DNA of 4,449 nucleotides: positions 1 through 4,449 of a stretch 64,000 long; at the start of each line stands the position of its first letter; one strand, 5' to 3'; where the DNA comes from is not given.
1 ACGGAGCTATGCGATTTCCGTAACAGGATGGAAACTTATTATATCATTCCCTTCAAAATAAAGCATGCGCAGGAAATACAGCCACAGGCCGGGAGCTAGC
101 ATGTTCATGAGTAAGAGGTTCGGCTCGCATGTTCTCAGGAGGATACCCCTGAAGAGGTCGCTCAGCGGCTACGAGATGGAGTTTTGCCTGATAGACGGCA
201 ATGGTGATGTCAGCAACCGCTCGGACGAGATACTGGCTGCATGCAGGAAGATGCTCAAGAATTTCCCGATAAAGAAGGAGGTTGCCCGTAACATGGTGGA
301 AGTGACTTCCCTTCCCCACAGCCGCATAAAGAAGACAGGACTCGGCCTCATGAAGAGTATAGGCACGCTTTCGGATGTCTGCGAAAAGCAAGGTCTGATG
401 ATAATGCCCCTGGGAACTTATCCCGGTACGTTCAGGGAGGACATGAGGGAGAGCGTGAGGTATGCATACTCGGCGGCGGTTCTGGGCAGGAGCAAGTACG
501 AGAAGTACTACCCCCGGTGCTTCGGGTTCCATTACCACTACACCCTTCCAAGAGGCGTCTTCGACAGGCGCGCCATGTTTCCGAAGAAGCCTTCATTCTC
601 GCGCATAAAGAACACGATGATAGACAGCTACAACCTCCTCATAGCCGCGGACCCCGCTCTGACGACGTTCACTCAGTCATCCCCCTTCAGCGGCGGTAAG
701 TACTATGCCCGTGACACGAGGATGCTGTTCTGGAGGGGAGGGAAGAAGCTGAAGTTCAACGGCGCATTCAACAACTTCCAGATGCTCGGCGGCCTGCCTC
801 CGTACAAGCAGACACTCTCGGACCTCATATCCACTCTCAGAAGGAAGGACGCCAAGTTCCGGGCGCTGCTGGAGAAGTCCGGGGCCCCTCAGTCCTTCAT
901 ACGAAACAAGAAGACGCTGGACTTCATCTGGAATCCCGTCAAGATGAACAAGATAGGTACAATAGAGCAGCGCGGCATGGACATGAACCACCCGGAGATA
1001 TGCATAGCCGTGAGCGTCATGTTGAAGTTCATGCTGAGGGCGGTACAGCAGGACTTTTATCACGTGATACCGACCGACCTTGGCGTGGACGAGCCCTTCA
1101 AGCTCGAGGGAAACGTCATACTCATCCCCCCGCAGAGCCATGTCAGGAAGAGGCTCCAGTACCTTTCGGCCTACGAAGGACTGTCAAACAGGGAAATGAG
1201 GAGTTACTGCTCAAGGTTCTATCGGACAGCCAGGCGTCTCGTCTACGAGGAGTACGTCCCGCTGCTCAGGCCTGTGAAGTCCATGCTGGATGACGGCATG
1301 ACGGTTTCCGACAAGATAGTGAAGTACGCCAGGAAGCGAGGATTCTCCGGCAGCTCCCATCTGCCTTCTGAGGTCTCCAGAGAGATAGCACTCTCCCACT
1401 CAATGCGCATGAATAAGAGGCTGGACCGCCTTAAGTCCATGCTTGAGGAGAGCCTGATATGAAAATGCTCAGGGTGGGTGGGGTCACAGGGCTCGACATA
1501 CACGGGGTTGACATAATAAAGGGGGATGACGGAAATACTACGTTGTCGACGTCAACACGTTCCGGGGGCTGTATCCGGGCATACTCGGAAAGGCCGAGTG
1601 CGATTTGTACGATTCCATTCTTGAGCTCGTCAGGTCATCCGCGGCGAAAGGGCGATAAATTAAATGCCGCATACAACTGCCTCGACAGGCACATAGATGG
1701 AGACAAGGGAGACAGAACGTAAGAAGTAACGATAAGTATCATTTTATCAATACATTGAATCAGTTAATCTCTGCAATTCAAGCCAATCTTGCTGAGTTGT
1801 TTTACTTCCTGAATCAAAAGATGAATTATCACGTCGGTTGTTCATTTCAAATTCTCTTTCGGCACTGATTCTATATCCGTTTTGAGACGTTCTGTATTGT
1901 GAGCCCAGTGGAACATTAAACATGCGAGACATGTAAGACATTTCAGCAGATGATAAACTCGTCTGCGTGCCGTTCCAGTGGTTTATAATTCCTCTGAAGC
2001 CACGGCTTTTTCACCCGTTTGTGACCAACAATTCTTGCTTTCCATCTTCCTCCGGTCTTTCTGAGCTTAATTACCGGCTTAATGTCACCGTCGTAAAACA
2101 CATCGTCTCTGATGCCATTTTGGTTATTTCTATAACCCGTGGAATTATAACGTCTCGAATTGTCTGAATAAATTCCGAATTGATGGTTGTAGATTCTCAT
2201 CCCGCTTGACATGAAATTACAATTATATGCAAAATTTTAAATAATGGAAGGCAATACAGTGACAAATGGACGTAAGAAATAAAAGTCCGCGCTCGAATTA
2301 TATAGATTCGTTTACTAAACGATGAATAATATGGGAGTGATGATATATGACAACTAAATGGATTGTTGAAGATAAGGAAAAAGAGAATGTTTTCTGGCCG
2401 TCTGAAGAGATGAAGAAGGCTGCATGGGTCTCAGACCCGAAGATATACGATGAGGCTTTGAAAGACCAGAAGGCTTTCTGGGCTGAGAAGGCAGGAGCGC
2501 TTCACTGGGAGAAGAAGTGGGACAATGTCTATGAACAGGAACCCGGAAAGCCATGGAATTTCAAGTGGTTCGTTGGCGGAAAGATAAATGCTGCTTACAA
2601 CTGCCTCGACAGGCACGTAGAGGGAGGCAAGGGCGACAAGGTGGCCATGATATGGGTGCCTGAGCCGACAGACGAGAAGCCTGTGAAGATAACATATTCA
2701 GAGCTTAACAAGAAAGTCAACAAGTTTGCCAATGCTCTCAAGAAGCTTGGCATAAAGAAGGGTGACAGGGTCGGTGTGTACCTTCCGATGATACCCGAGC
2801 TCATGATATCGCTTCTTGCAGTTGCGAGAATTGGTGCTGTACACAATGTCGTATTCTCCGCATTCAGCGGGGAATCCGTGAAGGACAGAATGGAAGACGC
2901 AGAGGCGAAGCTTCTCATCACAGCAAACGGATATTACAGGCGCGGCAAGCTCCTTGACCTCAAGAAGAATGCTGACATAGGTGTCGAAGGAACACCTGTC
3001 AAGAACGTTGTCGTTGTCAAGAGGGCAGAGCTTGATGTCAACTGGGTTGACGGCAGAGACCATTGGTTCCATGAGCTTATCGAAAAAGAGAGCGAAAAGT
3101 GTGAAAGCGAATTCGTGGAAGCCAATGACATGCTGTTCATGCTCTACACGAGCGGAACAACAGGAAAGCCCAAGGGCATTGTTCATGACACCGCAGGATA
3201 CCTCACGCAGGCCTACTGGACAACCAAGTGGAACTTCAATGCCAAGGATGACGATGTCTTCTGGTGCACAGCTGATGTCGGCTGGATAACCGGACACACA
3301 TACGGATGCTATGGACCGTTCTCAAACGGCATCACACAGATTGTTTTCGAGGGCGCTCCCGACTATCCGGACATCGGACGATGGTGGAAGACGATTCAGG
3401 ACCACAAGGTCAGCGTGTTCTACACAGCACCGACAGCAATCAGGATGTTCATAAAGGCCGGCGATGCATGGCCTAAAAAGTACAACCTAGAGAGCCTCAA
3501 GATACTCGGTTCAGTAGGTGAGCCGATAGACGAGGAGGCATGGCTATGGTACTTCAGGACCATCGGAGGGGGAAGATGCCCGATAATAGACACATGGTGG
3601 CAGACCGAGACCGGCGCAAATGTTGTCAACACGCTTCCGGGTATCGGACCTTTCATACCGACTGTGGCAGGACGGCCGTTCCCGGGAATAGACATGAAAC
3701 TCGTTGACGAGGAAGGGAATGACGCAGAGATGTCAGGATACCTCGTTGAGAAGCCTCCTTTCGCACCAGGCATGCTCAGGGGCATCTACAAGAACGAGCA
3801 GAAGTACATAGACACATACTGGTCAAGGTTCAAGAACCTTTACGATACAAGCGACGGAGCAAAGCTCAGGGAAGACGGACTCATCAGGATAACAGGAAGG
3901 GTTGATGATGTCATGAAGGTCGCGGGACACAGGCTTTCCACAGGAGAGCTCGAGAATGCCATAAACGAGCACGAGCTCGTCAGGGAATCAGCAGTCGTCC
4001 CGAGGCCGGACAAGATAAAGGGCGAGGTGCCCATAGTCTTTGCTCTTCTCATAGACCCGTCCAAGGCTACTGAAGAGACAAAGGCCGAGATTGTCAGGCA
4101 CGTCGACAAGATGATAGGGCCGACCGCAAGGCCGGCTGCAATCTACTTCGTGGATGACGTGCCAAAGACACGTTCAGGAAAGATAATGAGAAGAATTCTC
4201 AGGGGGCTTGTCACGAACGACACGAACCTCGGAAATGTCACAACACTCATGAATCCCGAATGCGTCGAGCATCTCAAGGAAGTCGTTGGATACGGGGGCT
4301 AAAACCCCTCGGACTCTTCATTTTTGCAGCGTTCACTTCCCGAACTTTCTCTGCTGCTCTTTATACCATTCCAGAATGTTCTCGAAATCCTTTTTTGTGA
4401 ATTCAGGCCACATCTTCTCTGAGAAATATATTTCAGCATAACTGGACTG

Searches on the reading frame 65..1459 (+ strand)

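Call 26: search_protein_families(library=ncbifam, proteins=[window:65-1459:+], max_evalue=0.00001)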
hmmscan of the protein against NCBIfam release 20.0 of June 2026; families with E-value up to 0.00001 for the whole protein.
window:65-1459:+ (465 aa): 5 families
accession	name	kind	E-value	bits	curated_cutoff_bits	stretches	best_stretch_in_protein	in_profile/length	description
TIGR02050.1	gshA_cyan_rel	subfamily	1.4e-07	31.2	176.4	1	35-159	3-127/287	YbdK family carboxylate-amine ligase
NF010042.0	PRK13517.1-2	equivalog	6e-07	28.6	427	1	31-160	10-139/376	glutamate--cysteine ligase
NF010039.0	PRK13515.1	equivalog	1.1e-06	27.5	371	1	35-127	13-106/378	carboxylate-amine ligase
NF010044.0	PRK13517.1-4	equivalog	9e-06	24.9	437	0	33-125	15-105/372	glutamate--cysteine ligase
NF010043.0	PRK13517.1-3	equivalog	9.9e-06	24.6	409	0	34-161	13-143/381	glutamate--cysteine ligase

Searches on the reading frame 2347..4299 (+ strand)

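Call 26: search_protein_families(library=ncbifam, proteins=[window:2347-4299:+], max_evalue=0.00001)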
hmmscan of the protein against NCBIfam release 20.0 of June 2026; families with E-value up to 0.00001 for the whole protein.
window:2347-4299:+ (651 aa): 95 families (the best 25 are shown)
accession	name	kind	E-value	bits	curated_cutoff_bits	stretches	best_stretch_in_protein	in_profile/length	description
NF001208.0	PRK00174.1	subfamily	1.8e-260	865.8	657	1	10-645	6-643/649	acetate--CoA ligase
TIGR02188.1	Ac_CoA_lig_AcsA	equivalog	5e-253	841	724.95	1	32-645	9-628/629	acetate--CoA ligase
NF007815.0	PRK10524.1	equivalog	2e-168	561.8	955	1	32-647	6-627/629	propionate--CoA ligase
TIGR02316.1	propion_prpE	equivalog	1.5e-149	499.5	827.4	1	33-646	6-625/628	propionate--CoA ligase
NF003313.0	PRK04319.1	equivalog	7.6e-143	476.8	729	1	71-633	34-571/574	acetate--CoA ligase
NF002937.0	PRK03584.1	subfamily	1.2e-89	301.3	639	1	29-646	37-651/657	acetoacetate--CoA ligase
NF004837.0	PRK06187.1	subfamily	4.4e-72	243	476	1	113-624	32-524/531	long-chain-fatty-acid--CoA ligase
TIGR01217.1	ac_ac_CoA_syn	equivalog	1.1e-69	235.3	520.9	1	30-645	37-646/652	acetoacetate--CoA ligase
NF047394.1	AcylCoAsynMbcS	equivalog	3e-66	224.1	850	1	88-620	19-518/525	acyl-CoA synthetase MbcS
TIGR02262.1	benz_CoA_lig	subfamily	3.9e-53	180.9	375.25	1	79-619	2-506/508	benzoate-CoA ligase family protein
NF005714.0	PRK07529.1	subfamily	4.8e-50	170.5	632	1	83-624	32-578/640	acyl-CoA synthetase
TIGR01733.1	AA-adenyl-dom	subfamily_domain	1.1e-46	159.5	317.4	1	116-550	1-409/409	amino acid adenylation domain-containing protein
NF006182.0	PRK08316.1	subfamily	5e-45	154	663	1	113-621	35-516/523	fatty acyl-CoA synthetase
NF053567.1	HBDA_AROS1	equivalog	2.7e-44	151.4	1000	1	78-623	10-520/523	3-hydroxybenzoate--CoA ligase HbdA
NF004822.0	PRK06178.1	equivalog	5e-43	147.5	782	2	114-333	62-286/571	acyl-CoA synthetase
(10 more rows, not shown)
